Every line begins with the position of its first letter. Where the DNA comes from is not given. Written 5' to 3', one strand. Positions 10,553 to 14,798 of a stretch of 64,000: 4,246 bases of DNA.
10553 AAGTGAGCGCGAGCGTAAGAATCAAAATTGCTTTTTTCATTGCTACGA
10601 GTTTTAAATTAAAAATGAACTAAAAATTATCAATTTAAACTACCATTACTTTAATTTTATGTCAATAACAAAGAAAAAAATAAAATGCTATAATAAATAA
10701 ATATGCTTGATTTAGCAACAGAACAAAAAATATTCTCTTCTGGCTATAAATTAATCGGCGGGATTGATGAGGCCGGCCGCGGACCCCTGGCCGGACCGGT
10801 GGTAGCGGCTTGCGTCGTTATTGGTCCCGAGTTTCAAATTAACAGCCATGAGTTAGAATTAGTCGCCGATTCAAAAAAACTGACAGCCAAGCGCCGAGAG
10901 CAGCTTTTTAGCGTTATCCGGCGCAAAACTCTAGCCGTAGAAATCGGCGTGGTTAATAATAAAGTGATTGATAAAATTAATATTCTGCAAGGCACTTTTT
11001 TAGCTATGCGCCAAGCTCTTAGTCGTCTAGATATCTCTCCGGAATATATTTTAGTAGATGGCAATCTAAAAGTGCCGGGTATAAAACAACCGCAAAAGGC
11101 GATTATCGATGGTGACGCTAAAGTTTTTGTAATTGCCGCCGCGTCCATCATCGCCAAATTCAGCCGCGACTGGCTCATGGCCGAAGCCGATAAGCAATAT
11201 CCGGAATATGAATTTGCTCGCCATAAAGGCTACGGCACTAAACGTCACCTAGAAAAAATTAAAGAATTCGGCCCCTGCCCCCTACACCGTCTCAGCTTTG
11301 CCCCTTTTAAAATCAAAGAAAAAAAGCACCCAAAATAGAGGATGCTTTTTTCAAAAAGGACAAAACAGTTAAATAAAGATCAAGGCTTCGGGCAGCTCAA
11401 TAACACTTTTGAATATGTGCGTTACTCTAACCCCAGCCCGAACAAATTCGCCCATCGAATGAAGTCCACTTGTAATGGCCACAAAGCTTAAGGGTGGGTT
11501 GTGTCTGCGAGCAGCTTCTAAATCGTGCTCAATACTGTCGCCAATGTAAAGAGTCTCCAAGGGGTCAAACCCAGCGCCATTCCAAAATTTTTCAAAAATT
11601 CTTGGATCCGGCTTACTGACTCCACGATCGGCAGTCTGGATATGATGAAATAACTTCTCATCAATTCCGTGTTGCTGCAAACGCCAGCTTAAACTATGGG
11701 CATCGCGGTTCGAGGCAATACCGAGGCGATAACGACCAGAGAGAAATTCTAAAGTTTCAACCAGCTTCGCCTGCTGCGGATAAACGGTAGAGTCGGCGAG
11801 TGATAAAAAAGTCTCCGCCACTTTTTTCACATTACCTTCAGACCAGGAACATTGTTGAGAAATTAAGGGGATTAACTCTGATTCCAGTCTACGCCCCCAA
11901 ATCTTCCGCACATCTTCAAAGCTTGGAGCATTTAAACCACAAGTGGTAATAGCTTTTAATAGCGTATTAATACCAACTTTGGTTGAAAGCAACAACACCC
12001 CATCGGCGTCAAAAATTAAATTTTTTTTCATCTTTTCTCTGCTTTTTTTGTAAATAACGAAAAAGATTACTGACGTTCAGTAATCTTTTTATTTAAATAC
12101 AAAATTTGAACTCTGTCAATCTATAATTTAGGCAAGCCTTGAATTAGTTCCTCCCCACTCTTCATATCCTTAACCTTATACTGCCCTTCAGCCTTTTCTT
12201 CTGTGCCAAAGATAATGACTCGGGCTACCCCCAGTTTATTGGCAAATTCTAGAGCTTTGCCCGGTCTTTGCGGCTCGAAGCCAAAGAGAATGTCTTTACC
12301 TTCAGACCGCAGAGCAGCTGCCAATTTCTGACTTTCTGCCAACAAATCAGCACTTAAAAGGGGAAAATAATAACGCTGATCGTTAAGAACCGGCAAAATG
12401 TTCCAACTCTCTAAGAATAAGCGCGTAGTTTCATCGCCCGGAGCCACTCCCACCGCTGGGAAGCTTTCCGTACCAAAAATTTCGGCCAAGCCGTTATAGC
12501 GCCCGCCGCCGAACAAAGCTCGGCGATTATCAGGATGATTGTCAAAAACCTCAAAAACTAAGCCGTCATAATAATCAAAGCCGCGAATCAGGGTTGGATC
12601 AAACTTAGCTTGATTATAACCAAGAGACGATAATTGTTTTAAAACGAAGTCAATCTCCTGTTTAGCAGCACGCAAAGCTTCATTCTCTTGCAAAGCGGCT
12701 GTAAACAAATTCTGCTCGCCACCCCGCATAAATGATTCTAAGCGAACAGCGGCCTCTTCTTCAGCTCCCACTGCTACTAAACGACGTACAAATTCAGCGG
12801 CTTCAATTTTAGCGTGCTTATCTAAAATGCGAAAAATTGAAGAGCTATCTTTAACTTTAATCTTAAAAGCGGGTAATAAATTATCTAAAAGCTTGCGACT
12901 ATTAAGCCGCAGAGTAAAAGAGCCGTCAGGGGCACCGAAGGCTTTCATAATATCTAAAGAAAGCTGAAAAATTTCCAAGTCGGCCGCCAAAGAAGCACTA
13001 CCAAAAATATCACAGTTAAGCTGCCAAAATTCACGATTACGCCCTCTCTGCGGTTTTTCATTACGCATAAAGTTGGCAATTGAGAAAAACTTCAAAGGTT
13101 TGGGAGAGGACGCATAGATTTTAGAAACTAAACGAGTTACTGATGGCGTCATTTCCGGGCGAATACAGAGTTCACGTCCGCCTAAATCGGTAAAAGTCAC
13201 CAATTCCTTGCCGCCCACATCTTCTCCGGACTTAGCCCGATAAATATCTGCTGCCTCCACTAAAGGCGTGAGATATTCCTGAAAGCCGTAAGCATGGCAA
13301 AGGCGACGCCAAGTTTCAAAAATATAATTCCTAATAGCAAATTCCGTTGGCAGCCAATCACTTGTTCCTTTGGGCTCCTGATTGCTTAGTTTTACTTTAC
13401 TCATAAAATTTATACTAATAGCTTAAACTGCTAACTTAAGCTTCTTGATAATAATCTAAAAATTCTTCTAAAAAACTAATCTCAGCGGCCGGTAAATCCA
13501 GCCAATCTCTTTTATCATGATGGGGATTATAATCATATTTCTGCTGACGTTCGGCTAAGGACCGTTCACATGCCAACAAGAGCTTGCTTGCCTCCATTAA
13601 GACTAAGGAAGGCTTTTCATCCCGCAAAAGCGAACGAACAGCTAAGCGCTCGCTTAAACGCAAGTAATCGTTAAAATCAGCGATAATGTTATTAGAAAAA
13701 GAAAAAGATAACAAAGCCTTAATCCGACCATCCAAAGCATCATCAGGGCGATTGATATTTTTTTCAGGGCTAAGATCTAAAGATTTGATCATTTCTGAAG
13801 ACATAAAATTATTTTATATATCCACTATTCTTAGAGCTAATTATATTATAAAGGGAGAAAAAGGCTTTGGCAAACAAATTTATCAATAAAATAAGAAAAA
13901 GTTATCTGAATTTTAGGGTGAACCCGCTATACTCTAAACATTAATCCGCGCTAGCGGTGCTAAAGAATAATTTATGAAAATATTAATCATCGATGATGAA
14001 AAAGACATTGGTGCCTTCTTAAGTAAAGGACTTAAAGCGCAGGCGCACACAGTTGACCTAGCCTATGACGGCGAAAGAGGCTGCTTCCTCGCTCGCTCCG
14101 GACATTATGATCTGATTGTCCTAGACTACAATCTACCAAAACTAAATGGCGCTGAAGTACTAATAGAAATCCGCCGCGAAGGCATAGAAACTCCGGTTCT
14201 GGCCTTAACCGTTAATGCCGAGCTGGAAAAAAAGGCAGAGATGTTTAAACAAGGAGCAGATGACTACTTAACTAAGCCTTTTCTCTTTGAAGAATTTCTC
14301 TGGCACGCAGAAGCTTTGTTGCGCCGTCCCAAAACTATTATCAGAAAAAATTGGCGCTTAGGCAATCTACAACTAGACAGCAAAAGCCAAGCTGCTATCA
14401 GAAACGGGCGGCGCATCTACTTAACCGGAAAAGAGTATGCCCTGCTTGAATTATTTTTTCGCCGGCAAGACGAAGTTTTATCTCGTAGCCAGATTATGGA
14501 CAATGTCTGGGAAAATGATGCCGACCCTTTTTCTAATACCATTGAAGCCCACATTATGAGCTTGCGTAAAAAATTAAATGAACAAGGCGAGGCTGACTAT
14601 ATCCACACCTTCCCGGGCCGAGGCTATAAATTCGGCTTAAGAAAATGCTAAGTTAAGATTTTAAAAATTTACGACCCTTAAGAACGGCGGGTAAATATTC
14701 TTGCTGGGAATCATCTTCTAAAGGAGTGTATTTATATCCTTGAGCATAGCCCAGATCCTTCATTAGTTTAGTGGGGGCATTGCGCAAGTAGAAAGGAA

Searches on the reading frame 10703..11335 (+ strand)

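Call 69: search_protein_families(library=pfam, proteins=[window:10703-11335:+], max_evalue=0.001)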
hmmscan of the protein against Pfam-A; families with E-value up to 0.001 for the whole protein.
window:10703-11335:+ (211 aa): 1 family
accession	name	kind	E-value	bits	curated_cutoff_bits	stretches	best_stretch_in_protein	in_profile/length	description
PF01351.25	RNase_HII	-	1.5e-45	156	25.8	1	20-200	2-197/199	Ribonuclease HII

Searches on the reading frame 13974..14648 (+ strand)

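Call 69: search_protein_families(library=pfam, proteins=[window:13974-14648:+], max_evalue=0.001)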
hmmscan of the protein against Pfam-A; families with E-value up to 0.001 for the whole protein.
window:13974-14648:+ (225 aa): 2 families
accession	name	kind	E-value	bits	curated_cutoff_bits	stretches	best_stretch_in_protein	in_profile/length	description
PF00486.34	Trans_reg_C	-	8.2e-25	87.1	26.2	1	145-220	1-77/77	Transcriptional regulatory protein, C terminal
PF00072.30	Response_reg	-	2e-23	83.1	30.2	1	3-108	1-106/111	Response regulator receiver domain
